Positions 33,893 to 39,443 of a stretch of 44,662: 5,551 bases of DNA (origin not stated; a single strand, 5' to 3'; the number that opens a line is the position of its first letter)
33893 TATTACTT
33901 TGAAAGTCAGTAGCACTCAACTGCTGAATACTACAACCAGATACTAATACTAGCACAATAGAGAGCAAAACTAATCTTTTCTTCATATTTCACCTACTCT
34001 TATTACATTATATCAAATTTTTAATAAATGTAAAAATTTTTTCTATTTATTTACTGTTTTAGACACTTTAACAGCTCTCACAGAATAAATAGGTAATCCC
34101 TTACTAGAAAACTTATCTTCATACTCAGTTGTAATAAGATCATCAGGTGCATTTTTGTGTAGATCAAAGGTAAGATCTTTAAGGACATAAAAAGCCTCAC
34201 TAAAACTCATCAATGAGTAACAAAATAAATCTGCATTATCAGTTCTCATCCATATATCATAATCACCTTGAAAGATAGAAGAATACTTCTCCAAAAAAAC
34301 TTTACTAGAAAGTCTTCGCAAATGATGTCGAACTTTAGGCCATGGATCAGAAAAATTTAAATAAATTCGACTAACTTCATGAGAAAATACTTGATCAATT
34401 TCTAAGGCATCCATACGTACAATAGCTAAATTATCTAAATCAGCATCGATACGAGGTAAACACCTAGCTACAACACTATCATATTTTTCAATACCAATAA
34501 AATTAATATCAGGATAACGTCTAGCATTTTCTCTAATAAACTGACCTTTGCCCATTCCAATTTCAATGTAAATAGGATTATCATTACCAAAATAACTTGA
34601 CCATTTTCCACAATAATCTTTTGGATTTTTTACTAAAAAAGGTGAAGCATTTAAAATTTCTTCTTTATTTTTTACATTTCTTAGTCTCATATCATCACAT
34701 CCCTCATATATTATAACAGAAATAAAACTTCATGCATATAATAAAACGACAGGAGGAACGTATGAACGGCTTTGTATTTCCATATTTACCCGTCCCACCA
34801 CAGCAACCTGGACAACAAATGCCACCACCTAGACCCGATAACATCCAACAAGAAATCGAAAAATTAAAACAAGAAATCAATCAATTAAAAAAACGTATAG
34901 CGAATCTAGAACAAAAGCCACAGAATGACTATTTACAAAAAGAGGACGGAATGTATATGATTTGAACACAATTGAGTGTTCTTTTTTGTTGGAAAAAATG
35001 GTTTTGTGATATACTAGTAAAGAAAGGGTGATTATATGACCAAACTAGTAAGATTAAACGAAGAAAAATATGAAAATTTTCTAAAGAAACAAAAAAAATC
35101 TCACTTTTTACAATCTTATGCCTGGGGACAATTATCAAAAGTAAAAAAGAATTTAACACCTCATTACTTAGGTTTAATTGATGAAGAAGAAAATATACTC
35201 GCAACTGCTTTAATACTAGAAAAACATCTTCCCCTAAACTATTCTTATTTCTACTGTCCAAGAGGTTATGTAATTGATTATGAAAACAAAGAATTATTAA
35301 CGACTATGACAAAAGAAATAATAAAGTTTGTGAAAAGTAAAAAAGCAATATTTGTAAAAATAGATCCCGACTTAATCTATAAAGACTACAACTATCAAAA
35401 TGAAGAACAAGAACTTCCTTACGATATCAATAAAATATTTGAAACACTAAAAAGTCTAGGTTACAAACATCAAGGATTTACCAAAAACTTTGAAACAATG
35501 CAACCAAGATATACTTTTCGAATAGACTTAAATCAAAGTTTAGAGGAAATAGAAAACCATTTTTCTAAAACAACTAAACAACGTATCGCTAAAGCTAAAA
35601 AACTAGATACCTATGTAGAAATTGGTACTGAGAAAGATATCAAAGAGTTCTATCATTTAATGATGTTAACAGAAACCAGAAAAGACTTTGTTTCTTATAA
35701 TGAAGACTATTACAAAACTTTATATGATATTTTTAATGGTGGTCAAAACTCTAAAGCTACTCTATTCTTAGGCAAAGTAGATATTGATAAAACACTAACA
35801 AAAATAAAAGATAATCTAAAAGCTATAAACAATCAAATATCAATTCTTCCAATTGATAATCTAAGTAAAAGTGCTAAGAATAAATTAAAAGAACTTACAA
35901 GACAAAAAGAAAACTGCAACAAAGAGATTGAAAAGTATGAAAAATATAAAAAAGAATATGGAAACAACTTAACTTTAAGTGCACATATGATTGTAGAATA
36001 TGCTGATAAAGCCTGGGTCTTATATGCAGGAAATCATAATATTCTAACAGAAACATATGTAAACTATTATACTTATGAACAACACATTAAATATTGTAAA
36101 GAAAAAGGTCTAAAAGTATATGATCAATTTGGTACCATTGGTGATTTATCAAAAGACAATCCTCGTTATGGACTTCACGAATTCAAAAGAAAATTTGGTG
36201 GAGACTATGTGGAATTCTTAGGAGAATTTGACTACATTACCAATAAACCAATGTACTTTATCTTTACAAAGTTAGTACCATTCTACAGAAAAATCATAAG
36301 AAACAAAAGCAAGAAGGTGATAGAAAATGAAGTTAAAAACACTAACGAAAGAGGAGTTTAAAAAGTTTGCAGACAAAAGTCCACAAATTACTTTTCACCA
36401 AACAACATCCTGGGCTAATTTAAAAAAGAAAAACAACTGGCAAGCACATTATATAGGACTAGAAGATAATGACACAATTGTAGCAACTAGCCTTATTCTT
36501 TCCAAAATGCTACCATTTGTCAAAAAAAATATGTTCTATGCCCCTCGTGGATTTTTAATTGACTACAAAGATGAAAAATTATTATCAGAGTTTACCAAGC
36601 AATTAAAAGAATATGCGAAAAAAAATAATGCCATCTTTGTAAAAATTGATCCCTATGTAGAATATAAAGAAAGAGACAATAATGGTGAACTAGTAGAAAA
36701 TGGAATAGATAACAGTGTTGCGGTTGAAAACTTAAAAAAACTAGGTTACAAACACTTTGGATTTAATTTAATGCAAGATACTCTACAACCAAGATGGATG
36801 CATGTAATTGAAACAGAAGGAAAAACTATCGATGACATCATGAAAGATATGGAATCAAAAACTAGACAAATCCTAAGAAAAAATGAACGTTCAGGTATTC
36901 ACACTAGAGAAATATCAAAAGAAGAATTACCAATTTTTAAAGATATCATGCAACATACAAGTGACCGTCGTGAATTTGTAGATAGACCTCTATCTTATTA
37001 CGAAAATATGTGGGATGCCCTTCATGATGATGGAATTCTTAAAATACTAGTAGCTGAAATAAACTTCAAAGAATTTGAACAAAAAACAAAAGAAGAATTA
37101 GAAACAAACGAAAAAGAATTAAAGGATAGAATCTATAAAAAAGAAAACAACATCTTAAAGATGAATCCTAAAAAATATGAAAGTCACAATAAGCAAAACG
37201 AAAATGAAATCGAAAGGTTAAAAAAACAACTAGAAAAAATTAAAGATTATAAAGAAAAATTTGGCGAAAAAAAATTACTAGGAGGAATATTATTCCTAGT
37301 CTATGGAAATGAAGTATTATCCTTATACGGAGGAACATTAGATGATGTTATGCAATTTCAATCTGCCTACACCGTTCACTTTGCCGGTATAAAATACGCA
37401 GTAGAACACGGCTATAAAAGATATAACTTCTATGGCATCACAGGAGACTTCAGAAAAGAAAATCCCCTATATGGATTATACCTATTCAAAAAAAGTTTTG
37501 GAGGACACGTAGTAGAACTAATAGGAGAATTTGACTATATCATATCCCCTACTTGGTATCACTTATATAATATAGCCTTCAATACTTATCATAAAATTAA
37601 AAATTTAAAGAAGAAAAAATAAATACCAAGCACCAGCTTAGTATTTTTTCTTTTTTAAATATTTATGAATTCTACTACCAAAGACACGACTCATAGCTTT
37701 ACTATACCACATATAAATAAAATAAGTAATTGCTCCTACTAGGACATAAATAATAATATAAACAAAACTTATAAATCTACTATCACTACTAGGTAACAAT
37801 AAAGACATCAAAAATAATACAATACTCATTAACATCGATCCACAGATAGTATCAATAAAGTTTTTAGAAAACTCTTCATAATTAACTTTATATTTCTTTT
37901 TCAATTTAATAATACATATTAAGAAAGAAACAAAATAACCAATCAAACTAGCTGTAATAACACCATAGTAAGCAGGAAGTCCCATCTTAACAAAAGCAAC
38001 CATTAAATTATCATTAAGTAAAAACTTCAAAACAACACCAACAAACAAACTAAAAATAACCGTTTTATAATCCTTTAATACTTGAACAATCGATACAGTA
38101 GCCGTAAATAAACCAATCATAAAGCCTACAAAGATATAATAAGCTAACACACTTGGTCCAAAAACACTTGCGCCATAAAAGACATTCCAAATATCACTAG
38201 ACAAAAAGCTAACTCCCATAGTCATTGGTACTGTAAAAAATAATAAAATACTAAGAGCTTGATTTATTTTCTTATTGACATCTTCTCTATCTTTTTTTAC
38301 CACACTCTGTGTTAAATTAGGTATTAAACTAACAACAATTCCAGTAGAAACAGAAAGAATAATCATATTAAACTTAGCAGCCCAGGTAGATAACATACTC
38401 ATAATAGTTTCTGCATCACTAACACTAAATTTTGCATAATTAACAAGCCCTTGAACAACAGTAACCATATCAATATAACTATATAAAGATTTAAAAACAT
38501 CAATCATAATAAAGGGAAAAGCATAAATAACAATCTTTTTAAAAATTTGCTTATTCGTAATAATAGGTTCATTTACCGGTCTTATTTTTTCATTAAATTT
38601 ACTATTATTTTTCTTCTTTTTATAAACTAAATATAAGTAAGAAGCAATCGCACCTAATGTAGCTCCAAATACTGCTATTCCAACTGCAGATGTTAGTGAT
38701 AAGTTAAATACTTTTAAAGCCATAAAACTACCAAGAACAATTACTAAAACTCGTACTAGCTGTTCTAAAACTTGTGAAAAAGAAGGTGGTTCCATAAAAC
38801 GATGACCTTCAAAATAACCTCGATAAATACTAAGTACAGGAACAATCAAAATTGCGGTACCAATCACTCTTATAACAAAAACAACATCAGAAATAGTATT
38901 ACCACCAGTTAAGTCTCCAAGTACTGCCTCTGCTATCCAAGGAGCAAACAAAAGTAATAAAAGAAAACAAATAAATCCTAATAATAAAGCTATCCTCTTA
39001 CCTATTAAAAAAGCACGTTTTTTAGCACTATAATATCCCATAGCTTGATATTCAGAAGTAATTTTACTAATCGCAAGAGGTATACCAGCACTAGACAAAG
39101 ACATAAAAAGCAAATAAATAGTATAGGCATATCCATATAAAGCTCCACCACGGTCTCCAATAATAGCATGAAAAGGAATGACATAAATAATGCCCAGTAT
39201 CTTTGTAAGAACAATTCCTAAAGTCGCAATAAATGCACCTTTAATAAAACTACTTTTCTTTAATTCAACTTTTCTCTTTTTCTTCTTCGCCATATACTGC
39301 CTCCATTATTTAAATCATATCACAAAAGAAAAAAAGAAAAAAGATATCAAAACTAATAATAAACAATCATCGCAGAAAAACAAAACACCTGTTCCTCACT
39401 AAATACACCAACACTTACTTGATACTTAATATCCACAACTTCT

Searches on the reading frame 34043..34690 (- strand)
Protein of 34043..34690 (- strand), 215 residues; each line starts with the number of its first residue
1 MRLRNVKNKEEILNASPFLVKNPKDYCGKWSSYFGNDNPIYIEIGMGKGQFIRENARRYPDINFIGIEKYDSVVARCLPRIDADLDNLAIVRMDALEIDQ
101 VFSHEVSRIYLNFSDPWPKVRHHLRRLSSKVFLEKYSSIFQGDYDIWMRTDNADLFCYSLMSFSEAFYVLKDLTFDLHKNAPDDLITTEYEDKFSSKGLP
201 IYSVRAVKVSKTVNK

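Call 61: search_protein_families(library=pfam, proteins=[window:34043-34690:-], max_evalue=0.001)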
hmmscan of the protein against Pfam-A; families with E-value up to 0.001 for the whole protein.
window:34043-34690:- (215 aa): 2 families
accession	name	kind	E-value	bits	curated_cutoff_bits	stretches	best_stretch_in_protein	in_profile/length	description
PF02390.23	Methyltransf_4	-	2.7e-34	118.5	24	1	37-203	1-172/173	Putative methyltransferase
PF24675.1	NpmA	-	0.00025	20.9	60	1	36-119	22-108/214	16S rRNA (adenine(1408)-N(1))-methyltransferase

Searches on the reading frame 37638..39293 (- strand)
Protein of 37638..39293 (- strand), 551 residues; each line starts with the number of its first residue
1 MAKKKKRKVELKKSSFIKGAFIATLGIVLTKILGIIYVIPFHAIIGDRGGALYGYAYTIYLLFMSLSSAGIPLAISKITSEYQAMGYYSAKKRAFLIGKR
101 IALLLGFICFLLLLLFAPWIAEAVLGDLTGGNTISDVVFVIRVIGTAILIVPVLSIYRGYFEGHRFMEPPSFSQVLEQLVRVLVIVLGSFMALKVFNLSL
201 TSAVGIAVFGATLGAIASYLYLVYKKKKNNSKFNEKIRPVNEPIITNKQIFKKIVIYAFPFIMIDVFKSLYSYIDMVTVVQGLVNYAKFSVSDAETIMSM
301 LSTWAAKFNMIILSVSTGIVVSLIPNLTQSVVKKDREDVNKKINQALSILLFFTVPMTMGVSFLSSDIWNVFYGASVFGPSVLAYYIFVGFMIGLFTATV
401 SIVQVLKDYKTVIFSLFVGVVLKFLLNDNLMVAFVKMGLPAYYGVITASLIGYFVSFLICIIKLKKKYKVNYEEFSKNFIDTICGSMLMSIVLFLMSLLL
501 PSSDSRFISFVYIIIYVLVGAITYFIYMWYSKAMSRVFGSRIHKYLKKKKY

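Call 61: search_protein_families(library=pfam, proteins=[window:37638-39293:-], max_evalue=0.001)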
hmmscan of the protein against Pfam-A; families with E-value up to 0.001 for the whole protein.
window:37638-39293:- (551 aa): 2 families
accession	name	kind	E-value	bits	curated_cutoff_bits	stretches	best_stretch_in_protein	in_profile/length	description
PF01943.22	Polysacc_synt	-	1.5e-29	103.8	28.2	1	17-329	2-272/274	Polysaccharide biosynthesis protein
PF03023.19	MurJ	-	2.3e-11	43.4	27.4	1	88-499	47-435/451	Lipid II flippase MurJ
